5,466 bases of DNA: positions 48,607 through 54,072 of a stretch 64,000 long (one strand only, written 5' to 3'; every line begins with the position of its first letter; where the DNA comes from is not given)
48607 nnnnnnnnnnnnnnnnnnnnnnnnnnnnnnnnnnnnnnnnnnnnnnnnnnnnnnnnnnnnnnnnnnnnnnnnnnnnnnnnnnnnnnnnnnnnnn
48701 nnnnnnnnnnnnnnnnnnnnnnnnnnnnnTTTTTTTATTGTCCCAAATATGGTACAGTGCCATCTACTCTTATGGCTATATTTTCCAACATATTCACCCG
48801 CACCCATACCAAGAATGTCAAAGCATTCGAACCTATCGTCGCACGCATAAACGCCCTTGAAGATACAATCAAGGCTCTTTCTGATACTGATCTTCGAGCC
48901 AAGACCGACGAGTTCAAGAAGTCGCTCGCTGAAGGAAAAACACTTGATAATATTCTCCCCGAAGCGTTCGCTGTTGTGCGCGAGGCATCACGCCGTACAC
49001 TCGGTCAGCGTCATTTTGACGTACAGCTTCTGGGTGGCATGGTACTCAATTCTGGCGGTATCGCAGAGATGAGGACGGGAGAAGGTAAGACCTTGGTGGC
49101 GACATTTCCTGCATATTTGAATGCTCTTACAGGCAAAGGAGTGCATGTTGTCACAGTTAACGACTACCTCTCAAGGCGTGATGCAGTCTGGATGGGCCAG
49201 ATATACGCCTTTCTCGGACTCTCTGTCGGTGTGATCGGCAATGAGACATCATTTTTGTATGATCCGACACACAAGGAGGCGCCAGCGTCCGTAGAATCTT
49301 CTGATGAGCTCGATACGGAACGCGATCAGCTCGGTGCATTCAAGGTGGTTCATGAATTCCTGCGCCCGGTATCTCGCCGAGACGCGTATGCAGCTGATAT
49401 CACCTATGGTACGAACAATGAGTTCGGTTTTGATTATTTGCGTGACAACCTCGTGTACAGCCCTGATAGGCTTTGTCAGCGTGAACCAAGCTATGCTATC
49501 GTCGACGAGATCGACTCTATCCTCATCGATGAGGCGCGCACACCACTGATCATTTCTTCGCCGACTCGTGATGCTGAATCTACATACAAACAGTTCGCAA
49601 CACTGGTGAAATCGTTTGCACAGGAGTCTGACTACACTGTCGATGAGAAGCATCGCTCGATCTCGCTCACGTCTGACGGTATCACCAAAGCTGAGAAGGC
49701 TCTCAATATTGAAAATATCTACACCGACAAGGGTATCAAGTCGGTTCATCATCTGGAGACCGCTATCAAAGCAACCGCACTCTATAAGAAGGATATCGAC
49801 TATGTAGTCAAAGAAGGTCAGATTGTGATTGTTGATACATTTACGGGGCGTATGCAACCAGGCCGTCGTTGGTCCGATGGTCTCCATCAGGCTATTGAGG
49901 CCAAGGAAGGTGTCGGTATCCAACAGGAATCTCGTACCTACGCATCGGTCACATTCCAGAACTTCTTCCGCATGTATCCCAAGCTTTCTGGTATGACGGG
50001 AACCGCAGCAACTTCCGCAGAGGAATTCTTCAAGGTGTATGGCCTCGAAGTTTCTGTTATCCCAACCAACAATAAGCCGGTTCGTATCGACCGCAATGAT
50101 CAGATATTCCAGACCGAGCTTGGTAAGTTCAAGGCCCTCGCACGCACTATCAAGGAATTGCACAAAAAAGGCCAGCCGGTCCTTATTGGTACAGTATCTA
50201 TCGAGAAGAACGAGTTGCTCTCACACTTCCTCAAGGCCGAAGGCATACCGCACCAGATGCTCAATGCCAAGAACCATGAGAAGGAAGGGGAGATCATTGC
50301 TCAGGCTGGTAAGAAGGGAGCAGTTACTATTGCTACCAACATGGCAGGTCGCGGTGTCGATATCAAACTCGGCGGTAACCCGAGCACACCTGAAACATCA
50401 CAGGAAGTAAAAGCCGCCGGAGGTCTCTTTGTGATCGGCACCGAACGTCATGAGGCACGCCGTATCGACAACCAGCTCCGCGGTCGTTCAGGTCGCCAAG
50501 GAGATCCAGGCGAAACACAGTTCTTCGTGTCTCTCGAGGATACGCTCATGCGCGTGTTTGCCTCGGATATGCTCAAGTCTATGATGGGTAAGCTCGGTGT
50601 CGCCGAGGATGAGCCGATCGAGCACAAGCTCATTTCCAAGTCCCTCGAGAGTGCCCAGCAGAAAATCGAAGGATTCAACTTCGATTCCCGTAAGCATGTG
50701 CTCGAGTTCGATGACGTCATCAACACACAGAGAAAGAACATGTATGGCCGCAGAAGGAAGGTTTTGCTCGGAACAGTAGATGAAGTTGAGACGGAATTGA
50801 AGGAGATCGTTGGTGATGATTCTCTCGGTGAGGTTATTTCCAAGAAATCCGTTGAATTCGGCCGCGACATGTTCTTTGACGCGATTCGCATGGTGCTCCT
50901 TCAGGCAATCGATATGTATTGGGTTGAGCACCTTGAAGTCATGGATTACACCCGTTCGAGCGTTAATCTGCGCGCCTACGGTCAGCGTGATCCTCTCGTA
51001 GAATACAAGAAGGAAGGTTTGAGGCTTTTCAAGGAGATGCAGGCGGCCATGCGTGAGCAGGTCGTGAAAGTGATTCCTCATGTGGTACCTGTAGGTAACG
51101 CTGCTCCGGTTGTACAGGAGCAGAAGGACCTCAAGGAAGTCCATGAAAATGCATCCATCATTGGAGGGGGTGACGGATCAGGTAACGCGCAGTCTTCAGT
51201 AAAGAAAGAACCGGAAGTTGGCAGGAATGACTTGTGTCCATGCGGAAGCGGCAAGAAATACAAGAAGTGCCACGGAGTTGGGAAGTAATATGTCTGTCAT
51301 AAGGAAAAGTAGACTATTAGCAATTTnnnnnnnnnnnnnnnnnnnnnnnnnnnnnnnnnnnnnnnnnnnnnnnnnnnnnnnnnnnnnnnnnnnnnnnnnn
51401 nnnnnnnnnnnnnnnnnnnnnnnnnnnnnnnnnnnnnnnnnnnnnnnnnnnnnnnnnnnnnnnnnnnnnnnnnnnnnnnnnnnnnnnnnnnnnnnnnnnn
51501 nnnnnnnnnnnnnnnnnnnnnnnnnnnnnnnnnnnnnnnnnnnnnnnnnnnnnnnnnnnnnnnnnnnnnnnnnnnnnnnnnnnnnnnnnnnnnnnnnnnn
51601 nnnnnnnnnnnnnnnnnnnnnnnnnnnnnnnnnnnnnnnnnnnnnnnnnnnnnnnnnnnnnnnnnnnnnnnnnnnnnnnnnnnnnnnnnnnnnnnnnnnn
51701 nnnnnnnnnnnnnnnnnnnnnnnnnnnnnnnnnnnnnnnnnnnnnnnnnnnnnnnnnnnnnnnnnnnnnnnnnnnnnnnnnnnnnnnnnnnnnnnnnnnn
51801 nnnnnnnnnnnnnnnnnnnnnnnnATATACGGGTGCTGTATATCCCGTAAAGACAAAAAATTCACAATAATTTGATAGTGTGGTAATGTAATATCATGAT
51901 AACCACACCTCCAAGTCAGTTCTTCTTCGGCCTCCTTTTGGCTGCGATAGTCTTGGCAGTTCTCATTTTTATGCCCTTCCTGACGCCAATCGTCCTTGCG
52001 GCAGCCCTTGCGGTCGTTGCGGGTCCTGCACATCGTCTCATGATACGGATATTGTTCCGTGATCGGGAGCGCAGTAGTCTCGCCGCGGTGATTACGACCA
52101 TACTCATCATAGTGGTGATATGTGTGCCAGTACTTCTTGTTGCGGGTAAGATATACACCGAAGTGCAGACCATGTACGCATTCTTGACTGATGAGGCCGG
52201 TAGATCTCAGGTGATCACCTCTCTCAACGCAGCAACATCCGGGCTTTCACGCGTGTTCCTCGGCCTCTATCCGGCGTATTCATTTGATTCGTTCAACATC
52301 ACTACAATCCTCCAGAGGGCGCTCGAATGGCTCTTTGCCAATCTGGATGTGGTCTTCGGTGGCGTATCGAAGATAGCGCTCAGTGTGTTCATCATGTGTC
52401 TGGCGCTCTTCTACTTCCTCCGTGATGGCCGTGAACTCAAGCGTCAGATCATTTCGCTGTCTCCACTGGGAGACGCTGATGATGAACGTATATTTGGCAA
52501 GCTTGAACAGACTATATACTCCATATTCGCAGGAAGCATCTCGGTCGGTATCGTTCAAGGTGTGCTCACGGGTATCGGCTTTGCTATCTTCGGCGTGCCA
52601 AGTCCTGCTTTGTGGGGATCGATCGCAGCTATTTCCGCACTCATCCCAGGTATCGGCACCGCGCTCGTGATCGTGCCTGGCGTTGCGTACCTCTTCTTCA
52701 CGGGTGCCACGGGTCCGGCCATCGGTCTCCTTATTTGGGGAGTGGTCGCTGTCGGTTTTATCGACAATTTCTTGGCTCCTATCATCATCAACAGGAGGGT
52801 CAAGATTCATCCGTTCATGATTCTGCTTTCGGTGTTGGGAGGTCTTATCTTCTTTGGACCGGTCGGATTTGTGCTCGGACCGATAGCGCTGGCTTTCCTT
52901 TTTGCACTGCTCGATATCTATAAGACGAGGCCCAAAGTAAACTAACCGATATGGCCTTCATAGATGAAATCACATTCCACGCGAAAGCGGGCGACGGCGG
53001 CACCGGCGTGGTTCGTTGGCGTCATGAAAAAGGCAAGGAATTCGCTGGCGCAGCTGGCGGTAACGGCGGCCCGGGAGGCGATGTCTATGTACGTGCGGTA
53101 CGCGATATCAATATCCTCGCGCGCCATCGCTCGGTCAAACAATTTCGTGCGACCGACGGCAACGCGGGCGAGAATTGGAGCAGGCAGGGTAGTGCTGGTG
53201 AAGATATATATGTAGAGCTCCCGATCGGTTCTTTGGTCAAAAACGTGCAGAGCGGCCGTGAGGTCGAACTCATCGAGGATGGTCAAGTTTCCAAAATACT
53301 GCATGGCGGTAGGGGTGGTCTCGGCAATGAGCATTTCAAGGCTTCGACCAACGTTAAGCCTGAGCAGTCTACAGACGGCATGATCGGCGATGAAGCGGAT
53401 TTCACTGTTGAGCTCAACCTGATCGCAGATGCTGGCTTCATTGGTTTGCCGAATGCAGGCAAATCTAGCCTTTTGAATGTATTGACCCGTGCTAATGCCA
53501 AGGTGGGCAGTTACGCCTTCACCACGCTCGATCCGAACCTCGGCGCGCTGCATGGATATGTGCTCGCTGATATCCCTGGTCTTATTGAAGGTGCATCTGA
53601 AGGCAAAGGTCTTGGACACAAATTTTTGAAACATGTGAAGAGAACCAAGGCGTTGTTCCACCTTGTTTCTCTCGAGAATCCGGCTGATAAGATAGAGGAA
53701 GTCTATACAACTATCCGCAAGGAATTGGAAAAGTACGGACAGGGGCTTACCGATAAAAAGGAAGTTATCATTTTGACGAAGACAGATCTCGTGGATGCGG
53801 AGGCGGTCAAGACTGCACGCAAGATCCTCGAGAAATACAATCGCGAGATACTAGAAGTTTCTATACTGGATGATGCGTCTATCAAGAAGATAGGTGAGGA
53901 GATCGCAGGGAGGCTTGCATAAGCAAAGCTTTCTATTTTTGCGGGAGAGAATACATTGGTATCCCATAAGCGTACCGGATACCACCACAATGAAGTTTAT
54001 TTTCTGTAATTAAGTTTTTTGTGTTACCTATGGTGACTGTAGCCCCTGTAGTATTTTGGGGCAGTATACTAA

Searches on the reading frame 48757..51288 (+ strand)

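Call 10: search_protein_families(library=pfam, proteins=[window:48757-51288:+], max_evalue=0.001)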
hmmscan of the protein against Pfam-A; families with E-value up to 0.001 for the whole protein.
window:48757-51288:+ (843 aa): 6 families
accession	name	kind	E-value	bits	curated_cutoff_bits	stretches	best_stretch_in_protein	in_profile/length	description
PF07517.20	SecA_DEAD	-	1.3e-123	412.3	24.6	1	10-424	2-289/290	SecA DEAD-like domain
PF21090.3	P-loop_SecA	-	1.2e-80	270.4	27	2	442-544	3-105/205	SecA P-loop domain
PF07516.18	SecA_SW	-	6.1e-45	154.2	26.7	2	696-775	121-198/200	SecA Wing and Scaffold domain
PF01043.26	SecA_PP_bind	-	9.4e-41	139.3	23.5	1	274-381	3-110/110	SecA preprotein cross-linking domain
PF02810.21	SEC-C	-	5e-10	39.5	20.4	1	823-840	1-18/19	SEC-C motif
PF00271.37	Helicase_C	-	0.00026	21.6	23.5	0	457-537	2-82/110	Helicase conserved C-terminal domain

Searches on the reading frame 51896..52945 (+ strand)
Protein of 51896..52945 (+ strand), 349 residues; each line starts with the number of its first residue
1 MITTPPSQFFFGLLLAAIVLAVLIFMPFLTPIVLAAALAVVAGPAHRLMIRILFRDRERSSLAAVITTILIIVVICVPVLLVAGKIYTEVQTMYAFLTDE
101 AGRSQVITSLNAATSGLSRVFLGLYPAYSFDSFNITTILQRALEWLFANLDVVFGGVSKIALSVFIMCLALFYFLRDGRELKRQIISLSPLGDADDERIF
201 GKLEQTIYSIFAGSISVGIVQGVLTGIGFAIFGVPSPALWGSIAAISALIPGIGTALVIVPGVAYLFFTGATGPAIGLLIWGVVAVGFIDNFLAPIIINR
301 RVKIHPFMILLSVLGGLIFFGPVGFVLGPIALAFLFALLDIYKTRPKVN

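Call 10: search_protein_families(library=pfam, proteins=[window:51896-52945:+], max_evalue=0.001)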
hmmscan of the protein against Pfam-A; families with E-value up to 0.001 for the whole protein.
window:51896-52945:+ (349 aa): 1 family
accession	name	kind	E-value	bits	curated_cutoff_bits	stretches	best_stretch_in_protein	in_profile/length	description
PF01594.21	AI-2E_transport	-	9.1e-52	176.7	34.3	1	13-342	2-326/327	AI-2E family transporter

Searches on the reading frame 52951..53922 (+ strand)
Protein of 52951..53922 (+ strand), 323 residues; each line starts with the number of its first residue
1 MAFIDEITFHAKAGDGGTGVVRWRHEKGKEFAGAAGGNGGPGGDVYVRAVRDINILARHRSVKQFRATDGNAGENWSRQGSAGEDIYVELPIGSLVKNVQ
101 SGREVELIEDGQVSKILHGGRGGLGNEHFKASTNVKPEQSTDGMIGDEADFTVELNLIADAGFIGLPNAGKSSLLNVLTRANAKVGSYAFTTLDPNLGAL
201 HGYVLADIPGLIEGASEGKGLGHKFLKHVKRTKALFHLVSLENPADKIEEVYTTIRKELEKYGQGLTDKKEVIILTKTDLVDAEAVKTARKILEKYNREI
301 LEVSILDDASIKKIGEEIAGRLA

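Call 10: search_protein_families(library=pfam, proteins=[window:52951-53922:+], max_evalue=0.001)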
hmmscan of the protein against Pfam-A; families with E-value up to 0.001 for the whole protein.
window:52951-53922:+ (323 aa): 4 families
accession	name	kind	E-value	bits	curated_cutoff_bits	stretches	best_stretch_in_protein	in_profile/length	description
PF01018.28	GTP1_OBG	-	2.8e-39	134.6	27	1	4-156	1-154/155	GTP1/OBG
PF01926.29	MMR_HSR1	-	1.2e-24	87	21.9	1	161-277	2-113/113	50S ribosome-binding GTPase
PF02421.24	FeoB_N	-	8.5e-08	32.3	27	1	163-218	5-66/156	Ferrous iron transport protein B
PF03193.22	RsgA_GTPase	-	4.6e-06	27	30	0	270-321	55-107/174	RsgA GTPase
